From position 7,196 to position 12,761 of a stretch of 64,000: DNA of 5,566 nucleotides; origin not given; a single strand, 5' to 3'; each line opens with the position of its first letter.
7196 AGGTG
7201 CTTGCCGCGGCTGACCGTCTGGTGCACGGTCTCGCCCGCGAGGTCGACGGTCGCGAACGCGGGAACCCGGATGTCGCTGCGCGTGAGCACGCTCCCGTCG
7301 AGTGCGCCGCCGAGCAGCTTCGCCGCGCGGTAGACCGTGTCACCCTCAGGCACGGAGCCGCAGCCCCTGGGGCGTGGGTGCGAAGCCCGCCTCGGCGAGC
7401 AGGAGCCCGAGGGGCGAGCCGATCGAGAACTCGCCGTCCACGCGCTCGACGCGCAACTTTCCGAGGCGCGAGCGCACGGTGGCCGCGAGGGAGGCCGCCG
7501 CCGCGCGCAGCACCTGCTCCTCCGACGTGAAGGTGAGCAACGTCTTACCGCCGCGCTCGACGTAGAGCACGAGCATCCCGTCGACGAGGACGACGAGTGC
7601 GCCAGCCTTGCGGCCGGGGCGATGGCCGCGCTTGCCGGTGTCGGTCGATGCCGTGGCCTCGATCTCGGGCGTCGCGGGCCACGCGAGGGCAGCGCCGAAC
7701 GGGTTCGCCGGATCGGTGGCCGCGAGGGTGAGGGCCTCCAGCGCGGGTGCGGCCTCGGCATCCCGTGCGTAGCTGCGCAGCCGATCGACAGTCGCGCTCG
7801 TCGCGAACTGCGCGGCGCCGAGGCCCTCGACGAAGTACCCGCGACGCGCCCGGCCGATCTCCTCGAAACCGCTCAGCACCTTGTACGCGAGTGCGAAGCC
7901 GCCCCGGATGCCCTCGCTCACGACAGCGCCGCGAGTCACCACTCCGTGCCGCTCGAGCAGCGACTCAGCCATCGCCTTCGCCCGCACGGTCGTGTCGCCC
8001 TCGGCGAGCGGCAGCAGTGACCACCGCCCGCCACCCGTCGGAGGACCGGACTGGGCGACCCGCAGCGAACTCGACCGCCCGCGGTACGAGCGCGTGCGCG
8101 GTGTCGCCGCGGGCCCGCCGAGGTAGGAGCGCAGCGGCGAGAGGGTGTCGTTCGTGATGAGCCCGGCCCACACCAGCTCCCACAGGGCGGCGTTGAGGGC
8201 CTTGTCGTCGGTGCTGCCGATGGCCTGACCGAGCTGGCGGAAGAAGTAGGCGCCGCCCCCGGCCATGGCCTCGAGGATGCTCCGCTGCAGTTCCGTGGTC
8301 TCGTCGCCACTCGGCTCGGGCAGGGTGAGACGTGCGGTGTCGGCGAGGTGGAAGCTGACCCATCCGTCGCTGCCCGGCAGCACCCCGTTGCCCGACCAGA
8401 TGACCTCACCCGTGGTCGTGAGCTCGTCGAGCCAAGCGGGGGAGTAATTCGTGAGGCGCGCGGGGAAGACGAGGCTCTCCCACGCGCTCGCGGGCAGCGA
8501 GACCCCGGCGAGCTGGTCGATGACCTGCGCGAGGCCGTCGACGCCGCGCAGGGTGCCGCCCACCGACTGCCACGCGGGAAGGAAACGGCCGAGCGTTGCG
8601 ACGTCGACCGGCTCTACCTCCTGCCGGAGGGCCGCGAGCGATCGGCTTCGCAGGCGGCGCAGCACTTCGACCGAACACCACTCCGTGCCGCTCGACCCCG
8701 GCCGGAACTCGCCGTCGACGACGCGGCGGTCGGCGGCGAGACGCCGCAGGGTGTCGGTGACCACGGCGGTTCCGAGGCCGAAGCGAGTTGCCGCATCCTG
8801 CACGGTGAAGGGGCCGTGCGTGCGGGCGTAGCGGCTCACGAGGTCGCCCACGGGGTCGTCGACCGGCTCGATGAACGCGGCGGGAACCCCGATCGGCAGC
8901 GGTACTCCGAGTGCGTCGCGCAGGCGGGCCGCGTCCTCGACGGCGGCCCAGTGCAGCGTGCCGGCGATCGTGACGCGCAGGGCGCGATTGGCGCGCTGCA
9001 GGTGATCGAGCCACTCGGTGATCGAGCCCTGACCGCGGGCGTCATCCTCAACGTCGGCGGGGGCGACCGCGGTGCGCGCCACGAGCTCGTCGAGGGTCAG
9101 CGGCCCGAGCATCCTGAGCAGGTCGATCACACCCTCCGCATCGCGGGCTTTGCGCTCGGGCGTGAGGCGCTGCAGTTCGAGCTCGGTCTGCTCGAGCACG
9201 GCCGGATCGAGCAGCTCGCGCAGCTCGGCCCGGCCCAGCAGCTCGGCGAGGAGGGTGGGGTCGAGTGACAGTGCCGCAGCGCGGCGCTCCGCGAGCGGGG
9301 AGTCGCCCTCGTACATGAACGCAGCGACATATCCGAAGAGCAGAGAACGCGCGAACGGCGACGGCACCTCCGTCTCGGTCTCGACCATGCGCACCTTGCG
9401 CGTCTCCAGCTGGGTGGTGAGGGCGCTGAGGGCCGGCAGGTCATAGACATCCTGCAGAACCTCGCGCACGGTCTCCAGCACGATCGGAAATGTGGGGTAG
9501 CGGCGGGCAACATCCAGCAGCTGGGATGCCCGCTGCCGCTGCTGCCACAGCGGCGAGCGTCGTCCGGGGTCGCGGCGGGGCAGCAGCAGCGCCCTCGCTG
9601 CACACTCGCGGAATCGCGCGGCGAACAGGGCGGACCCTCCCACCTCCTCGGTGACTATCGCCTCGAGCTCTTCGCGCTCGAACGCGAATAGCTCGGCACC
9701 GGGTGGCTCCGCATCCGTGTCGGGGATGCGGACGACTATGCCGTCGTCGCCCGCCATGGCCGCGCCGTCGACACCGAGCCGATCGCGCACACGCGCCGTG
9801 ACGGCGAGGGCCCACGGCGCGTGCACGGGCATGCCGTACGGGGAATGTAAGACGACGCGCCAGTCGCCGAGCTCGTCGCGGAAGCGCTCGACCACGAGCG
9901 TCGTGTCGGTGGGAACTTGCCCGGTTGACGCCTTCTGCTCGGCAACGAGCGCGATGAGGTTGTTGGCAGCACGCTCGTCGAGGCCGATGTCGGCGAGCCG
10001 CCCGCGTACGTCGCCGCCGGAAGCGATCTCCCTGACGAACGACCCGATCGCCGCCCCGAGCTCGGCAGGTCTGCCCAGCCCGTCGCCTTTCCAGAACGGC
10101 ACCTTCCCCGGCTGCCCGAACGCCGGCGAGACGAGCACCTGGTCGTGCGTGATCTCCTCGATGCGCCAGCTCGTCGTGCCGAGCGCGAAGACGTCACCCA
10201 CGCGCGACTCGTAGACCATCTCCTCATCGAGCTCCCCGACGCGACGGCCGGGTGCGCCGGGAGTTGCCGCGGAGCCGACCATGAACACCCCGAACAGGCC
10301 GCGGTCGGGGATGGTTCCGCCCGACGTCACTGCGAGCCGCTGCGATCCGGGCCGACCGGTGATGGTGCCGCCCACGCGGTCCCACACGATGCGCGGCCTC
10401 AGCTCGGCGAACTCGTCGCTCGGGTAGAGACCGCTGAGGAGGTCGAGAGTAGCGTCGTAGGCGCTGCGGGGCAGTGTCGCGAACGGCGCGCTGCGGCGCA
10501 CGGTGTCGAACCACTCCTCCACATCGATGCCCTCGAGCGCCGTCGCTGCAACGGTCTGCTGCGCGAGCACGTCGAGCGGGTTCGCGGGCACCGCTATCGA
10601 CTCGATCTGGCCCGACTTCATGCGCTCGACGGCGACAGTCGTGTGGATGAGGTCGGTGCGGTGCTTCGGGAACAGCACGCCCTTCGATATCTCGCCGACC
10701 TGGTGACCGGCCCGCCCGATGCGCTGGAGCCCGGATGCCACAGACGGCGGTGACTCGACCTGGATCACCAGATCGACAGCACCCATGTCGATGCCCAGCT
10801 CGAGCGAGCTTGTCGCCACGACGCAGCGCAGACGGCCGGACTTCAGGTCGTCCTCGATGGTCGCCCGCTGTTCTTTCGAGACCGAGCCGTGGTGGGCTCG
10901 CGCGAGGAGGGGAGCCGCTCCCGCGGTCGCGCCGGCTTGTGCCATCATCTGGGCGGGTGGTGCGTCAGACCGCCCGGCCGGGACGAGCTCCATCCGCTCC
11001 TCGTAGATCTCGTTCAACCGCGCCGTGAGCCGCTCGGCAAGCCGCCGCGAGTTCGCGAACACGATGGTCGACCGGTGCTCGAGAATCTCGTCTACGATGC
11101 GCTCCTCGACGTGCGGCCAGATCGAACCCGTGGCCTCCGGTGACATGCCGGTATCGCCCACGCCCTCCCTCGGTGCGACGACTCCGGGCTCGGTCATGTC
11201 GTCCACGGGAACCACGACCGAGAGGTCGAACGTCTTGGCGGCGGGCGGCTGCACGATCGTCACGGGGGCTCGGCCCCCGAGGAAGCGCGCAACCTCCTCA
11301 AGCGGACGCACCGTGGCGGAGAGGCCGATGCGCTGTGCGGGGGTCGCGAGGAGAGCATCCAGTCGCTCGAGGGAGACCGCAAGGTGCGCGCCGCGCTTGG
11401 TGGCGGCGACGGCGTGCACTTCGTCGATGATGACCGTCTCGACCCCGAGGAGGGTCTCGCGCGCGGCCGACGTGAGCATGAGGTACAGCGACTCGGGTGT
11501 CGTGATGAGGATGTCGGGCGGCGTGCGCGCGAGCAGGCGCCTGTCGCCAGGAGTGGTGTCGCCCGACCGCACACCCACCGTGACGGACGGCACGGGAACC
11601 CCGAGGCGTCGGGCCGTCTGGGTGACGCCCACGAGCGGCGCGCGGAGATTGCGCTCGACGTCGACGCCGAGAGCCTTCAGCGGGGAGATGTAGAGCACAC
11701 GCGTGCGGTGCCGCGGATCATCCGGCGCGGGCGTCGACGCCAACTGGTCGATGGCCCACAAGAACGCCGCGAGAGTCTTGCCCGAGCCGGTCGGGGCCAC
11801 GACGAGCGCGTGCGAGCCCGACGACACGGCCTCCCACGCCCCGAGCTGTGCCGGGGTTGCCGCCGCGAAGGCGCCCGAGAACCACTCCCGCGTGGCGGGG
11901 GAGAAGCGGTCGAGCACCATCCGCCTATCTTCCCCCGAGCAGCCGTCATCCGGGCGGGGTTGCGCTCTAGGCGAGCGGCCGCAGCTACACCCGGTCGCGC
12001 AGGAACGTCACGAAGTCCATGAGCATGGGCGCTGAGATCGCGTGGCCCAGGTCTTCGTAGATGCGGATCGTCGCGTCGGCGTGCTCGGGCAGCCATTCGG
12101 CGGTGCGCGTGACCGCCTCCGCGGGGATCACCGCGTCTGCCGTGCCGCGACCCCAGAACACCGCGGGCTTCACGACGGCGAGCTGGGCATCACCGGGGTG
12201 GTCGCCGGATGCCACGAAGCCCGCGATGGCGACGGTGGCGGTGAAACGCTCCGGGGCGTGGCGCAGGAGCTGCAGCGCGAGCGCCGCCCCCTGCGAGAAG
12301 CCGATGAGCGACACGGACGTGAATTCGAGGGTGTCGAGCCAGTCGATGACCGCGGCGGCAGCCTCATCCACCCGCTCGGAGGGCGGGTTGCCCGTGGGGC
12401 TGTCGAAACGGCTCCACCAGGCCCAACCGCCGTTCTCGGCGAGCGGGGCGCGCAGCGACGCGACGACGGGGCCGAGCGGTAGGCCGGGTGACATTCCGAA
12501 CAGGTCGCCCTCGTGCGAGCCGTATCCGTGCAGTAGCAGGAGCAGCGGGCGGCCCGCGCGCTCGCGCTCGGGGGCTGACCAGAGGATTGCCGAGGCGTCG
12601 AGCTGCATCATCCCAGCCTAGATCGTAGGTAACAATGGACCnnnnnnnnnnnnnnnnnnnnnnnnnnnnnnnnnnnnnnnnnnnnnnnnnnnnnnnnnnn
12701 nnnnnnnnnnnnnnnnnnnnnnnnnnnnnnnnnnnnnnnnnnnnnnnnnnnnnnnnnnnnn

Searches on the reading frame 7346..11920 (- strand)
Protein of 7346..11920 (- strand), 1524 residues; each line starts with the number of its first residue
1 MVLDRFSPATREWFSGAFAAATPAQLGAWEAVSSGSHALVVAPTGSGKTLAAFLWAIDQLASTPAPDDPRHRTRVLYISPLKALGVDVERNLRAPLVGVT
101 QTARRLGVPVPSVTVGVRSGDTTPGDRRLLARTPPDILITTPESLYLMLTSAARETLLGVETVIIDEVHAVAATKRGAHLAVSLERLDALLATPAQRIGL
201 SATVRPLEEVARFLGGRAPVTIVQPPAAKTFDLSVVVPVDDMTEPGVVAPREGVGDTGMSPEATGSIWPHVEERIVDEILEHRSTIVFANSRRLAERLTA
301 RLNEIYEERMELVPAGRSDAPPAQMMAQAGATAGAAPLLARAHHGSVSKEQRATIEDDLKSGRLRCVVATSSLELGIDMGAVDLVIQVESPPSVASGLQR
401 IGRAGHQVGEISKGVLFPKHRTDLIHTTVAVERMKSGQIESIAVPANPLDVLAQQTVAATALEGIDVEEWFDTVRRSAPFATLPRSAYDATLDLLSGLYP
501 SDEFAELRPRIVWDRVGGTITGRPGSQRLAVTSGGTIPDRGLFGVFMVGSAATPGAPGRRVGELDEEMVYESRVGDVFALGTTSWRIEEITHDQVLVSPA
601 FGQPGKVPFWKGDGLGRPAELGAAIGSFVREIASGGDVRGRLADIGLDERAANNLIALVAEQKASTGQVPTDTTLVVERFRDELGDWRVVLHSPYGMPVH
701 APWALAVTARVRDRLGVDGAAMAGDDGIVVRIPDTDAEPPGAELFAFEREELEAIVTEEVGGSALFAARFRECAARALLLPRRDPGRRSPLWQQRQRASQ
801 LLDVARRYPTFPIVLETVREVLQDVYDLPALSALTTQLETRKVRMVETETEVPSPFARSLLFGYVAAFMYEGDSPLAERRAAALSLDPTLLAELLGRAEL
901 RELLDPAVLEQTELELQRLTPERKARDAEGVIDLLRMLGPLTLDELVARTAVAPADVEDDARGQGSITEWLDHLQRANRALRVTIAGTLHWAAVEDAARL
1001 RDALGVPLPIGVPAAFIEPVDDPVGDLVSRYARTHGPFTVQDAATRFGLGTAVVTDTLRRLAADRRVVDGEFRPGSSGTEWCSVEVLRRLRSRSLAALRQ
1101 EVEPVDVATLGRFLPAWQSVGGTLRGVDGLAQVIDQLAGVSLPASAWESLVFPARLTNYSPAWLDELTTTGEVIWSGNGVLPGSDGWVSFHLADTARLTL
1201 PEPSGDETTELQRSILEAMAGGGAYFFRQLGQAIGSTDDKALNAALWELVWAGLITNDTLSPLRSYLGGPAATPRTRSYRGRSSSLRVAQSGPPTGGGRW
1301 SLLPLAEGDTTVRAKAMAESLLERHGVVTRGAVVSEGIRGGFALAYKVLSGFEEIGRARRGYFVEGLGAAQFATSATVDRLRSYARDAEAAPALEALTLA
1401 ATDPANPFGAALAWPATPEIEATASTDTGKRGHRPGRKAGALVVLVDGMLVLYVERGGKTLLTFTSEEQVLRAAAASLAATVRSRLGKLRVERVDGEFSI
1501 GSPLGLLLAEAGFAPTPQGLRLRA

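Call 20: search_protein_families(library=pfam, proteins=[window:7346-11920:-], max_evalue=0.01)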
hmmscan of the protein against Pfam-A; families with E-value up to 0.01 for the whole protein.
window:7346-11920:- (1524 aa): 10 families
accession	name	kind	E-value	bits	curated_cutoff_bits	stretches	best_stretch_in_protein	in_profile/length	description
PF08494.16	DEAD_assoc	-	2.3e-62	210.7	23.5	1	669-857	1-191/191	DEAD/H associated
PF19306.5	WH_Lhr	-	2.3e-53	180.4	27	1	432-607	1-168/168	Large helicase-related protein, winged helix domain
PF23235.1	WH3_Lhr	-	4.6e-36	123.5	27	1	1105-1196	1-93/95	Large helicase-related protein, winged-helix domain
PF23236.1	WH2_Lhr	-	5.7e-33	114.1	27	1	902-1019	1-105/105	Large helicase-related protein, winged-helix domain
PF23234.1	WH4_Lhr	-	4.4e-32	110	27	1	1308-1391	2-85/87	Large helicase-related protein, winged-helix domain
PF00270.35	DEAD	-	9.3e-29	100.7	26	1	22-208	1-165/167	DEAD/DEAH box helicase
PF00271.37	Helicase_C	-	4.9e-15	56.2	23.5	1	340-405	42-107/110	Helicase conserved C-terminal domain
PF04851.21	ResIII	-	6.1e-07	29.9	22.5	1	35-204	23-162/164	Type III restriction enzyme, res subunit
PF06224.18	AlkZ-like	-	1.7e-06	28.4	25.9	1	916-1116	77-247/329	DNA glycosylase AlkZ-like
PF13481.12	AAA_25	-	0.0069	16.5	27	1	22-113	19-112/195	AAA domain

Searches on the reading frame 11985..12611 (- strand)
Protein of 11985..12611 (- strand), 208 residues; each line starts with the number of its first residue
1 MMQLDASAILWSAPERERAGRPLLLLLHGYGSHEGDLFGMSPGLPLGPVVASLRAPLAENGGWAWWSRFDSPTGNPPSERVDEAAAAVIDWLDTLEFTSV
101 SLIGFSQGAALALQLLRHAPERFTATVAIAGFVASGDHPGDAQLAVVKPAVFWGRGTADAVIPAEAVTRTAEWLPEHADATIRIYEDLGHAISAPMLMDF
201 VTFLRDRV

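Call 20: search_protein_families(library=pfam, proteins=[window:11985-12611:-], max_evalue=0.01)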
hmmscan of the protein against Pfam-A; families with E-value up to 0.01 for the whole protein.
window:11985-12611:- (208 aa): 9 families
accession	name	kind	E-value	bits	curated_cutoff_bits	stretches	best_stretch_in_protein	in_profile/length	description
PF02230.22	Abhydrolase_2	-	4e-15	56.7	23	1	19-205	12-214/217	Phospholipase/Carboxylesterase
PF01738.24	DLH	-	1.6e-09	38.2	21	1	78-192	74-188/217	Dienelactone hydrolase family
PF00561.26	Abhydrolase_1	-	3.4e-06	27.3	25.8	1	78-163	49-133/245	alpha/beta hydrolase fold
PF03959.19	FSH1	-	7.1e-06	26.3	21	1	59-170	66-182/211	Serine hydrolase (FSH1)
PF12146.15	Hydrolase_4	-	6.1e-05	22.9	27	0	98-137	76-115/239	Serine aminopeptidase, S33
PF00756.26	Esterase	-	6.7e-05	23.2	22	1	100-173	117-165/251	Putative esterase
PF00326.27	Peptidase_S9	-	0.0028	17.6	22.6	0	87-133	54-99/213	Prolyl oligopeptidase family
PF02129.25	Peptidase_S15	-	0.006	16.7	23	1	83-137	78-134/262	X-Pro dipeptidyl-peptidase (S15 family)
PF08840.17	BAAT_C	-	0.0076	16.8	20.9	0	90-139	11-62/210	BAAT / Acyl-CoA thioester hydrolase C terminal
